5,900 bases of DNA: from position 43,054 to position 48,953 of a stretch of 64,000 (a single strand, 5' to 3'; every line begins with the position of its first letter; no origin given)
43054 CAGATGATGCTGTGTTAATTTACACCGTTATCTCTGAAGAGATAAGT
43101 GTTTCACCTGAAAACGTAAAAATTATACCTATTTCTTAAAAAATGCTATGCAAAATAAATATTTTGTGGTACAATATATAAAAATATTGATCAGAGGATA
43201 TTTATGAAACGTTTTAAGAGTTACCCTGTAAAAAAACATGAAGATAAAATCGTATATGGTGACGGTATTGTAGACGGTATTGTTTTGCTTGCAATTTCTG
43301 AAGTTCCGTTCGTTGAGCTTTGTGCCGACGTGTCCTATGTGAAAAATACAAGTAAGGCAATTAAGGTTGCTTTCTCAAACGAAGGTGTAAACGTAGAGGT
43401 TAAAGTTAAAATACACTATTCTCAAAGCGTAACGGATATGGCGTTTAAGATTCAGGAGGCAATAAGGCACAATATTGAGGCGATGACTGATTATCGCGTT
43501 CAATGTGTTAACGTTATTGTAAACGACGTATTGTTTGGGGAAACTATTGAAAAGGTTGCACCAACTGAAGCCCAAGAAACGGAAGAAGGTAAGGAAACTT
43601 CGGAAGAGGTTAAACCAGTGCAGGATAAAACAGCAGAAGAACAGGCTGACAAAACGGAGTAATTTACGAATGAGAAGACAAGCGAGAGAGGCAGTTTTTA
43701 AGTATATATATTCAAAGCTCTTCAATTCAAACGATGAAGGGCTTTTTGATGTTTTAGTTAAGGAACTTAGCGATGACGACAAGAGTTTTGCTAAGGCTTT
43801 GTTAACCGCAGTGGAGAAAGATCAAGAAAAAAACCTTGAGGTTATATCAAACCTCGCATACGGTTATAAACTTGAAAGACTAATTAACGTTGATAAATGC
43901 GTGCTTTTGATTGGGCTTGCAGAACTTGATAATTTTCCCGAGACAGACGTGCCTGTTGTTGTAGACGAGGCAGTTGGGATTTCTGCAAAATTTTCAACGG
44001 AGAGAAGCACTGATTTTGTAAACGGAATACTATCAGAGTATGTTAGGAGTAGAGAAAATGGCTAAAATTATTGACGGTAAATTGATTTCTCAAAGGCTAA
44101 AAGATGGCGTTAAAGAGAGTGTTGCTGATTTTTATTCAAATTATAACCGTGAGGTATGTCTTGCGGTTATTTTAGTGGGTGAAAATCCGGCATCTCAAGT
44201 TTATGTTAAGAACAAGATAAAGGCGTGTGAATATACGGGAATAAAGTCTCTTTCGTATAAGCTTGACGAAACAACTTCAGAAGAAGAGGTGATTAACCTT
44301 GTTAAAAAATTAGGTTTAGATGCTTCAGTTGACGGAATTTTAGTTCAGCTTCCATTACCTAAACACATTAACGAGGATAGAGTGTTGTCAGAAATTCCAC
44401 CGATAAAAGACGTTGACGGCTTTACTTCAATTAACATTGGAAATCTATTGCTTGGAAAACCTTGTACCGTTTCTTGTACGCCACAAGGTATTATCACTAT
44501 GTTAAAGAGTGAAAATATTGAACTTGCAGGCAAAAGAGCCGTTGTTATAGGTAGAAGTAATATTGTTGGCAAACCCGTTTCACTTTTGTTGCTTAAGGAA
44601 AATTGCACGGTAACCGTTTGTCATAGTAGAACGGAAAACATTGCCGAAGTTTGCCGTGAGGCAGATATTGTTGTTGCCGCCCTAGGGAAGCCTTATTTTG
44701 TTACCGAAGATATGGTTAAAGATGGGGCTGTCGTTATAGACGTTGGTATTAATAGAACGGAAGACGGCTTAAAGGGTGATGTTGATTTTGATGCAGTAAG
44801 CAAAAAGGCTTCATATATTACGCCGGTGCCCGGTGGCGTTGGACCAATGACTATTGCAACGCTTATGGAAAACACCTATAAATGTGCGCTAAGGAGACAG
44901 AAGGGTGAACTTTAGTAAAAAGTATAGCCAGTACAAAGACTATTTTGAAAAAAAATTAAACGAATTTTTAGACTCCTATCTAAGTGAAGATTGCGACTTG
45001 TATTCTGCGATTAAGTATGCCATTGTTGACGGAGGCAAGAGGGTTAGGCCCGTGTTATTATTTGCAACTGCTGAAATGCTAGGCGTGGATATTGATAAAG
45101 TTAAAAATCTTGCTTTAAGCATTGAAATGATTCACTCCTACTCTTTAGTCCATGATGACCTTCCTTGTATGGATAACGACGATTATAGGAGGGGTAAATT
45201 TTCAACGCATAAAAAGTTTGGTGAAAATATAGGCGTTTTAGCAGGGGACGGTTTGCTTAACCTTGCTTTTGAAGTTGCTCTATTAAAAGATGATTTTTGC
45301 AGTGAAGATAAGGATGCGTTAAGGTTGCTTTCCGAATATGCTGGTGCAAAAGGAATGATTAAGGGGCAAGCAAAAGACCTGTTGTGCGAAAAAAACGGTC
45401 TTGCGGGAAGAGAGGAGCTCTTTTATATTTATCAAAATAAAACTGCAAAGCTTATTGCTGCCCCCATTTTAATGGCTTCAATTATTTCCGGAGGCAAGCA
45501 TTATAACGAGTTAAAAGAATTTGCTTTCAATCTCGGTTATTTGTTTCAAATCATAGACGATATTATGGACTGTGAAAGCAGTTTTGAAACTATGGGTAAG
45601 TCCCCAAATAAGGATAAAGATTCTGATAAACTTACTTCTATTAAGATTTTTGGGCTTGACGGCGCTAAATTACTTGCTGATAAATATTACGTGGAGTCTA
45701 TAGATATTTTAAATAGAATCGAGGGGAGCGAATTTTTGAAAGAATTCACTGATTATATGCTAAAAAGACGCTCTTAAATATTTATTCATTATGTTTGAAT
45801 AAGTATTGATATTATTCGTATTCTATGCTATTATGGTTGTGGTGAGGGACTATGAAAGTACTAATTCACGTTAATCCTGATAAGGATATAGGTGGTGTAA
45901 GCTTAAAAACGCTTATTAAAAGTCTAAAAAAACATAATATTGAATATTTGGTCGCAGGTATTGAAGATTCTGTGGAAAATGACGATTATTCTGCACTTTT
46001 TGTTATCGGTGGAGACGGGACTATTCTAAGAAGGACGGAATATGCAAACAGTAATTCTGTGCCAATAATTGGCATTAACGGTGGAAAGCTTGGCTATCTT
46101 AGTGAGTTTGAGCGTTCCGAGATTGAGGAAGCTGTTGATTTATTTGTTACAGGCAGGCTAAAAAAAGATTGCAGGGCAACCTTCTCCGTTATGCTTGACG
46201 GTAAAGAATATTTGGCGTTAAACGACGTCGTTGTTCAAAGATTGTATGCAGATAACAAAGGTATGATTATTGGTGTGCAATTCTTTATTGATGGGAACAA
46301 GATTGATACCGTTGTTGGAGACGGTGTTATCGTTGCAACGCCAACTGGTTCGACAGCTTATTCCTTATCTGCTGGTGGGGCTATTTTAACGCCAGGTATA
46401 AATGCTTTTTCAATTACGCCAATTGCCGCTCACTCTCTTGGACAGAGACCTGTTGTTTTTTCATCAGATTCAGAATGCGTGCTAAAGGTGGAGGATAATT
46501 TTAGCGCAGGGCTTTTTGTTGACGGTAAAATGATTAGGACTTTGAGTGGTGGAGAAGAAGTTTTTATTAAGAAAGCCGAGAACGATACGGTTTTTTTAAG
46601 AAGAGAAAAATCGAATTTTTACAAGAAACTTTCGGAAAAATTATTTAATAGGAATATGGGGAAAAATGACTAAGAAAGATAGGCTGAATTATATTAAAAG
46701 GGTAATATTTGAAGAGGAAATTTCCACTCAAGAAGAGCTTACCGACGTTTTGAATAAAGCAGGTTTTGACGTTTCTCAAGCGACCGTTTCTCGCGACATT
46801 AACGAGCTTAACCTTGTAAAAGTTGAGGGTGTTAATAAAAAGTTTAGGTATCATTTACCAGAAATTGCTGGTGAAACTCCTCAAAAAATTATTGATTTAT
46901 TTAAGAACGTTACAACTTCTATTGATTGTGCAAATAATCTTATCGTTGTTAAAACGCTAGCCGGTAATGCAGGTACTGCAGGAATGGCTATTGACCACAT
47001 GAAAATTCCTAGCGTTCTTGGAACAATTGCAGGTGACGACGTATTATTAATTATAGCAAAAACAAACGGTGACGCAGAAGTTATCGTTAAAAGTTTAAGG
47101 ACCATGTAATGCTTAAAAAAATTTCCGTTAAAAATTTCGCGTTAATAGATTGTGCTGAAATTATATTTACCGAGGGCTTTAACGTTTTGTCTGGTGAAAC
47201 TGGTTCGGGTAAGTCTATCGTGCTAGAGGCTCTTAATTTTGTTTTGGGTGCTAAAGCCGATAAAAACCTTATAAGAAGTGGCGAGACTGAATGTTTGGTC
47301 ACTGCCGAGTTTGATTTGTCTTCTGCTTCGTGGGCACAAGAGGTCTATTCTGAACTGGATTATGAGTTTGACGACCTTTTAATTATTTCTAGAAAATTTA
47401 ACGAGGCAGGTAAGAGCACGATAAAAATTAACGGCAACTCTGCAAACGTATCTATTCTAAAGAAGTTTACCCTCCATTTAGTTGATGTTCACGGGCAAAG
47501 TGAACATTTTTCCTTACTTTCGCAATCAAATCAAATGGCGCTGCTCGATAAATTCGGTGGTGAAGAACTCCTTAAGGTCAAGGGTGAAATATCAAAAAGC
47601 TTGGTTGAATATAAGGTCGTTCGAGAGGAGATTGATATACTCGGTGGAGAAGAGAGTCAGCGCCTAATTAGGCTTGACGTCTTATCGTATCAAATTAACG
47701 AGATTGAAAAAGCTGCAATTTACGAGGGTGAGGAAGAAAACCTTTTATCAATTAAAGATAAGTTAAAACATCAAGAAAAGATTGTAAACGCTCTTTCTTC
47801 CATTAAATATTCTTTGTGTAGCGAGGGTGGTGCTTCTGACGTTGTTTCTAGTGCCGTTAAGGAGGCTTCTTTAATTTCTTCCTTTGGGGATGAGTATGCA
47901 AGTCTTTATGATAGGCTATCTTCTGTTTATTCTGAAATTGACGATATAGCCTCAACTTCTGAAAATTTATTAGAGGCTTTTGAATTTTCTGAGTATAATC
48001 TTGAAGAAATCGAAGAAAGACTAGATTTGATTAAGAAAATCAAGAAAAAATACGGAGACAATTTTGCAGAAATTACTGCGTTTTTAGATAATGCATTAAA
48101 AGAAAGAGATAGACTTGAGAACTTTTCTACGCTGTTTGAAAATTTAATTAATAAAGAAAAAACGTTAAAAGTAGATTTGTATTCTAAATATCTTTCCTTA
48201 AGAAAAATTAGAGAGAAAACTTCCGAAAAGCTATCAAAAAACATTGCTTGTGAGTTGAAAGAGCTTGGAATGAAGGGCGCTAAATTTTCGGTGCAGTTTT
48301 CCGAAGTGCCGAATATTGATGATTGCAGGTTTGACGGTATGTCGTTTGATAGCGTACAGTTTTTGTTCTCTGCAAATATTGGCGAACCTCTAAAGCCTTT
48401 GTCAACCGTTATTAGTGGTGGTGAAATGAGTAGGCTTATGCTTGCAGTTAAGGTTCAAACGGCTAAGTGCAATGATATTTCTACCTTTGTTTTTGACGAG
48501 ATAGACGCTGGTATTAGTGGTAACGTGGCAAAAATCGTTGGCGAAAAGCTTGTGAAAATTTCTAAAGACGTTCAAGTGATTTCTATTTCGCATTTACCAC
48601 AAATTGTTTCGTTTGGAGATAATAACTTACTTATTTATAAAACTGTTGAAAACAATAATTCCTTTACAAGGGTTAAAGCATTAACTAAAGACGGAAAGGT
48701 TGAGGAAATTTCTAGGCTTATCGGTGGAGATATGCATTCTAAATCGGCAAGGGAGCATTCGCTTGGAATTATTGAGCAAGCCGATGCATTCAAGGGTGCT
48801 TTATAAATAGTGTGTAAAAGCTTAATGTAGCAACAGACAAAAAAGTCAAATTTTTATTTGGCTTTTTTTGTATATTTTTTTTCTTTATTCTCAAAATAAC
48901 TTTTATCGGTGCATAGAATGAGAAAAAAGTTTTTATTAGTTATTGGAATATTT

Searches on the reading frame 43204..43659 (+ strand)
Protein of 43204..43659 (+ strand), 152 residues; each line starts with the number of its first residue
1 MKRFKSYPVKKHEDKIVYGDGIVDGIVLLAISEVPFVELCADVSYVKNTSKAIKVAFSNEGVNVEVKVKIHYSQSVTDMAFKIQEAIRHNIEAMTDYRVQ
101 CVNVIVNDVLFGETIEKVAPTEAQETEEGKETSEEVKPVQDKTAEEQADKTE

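Call 55: search_protein_families(library=pfam, proteins=[window:43204-43659:+], max_evalue=0.0001)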
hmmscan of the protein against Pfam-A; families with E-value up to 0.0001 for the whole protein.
window:43204-43659:+ (152 aa): 1 family
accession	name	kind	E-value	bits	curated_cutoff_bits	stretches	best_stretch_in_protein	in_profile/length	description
PF03780.18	Asp23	-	9.7e-13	48.9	28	1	23-109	23-107/108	Asp23 family, cell envelope-related function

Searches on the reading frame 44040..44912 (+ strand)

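Call 55: search_protein_families(library=pfam, proteins=[window:44040-44912:+], max_evalue=0.0001)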
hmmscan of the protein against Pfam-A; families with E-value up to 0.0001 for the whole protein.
window:44040-44912:+ (291 aa): 2 families
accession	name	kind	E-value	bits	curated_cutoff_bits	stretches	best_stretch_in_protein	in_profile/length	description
PF02882.25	THF_DHG_CYH_C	-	2.1e-71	238.9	27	1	130-285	2-158/160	Tetrahydrofolate dehydrogenase/cyclohydrolase, NAD(P)-binding domain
PF00763.28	THF_DHG_CYH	-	1.2e-38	132.4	32.8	1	11-126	1-115/115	Tetrahydrofolate dehydrogenase/cyclohydrolase, catalytic domain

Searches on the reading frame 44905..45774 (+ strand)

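Call 55: search_protein_families(library=pfam, proteins=[window:44905-45774:+], max_evalue=0.0001)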
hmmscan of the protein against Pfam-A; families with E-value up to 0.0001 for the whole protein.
window:44905-45774:+ (290 aa): 1 family
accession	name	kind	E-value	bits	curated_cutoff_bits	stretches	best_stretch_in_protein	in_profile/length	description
PF00348.22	polyprenyl_synt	-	4.7e-50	170.6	27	1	32-252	4-220/251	Polyprenyl synthetase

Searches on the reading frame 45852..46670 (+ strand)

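Call 55: search_protein_families(library=pfam, proteins=[window:45852-46670:+], max_evalue=0.0001)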
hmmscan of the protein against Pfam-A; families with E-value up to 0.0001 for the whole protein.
window:45852-46670:+ (273 aa): 2 families
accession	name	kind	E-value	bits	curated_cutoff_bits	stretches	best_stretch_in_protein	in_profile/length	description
PF20143.4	NAD_kinase_C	-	8.9e-26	90.5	23.7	1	135-249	10-124/126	ATP-NAD kinase C-terminal domain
PF01513.26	NAD_kinase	-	9.2e-14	52.3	25.5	1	42-102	69-129/130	ATP-NAD kinase N-terminal domain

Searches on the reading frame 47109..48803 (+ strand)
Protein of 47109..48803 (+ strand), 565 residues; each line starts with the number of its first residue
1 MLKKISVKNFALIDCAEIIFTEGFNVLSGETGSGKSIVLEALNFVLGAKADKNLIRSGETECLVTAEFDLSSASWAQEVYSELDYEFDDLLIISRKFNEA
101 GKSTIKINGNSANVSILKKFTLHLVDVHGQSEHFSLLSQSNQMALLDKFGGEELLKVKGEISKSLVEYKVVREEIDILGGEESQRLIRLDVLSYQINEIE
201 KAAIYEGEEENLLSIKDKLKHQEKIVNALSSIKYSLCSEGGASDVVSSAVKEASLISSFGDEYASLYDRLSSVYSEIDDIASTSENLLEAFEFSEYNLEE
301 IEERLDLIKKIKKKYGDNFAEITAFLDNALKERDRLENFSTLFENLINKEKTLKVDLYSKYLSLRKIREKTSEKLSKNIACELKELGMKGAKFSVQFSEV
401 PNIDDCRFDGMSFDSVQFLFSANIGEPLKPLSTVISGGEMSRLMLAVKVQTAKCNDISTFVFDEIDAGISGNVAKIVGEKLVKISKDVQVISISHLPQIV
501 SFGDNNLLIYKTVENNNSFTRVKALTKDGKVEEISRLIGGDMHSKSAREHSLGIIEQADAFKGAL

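Call 55: search_protein_families(library=pfam, proteins=[window:47109-48803:+], max_evalue=0.0001)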
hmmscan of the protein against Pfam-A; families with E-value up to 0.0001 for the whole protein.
window:47109-48803:+ (565 aa): 3 families
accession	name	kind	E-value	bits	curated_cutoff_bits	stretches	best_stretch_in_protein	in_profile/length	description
PF02463.25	SMC_N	-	1e-23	84.4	40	1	1-512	1-214/220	RecF/RecN/SMC N terminal domain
PF13476.12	AAA_23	-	3e-10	41.5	27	1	4-222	1-189/201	AAA domain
PF13175.12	AAA_15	-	8.4e-08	32.6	32.1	1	1-341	1-266/374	AAA ATPase domain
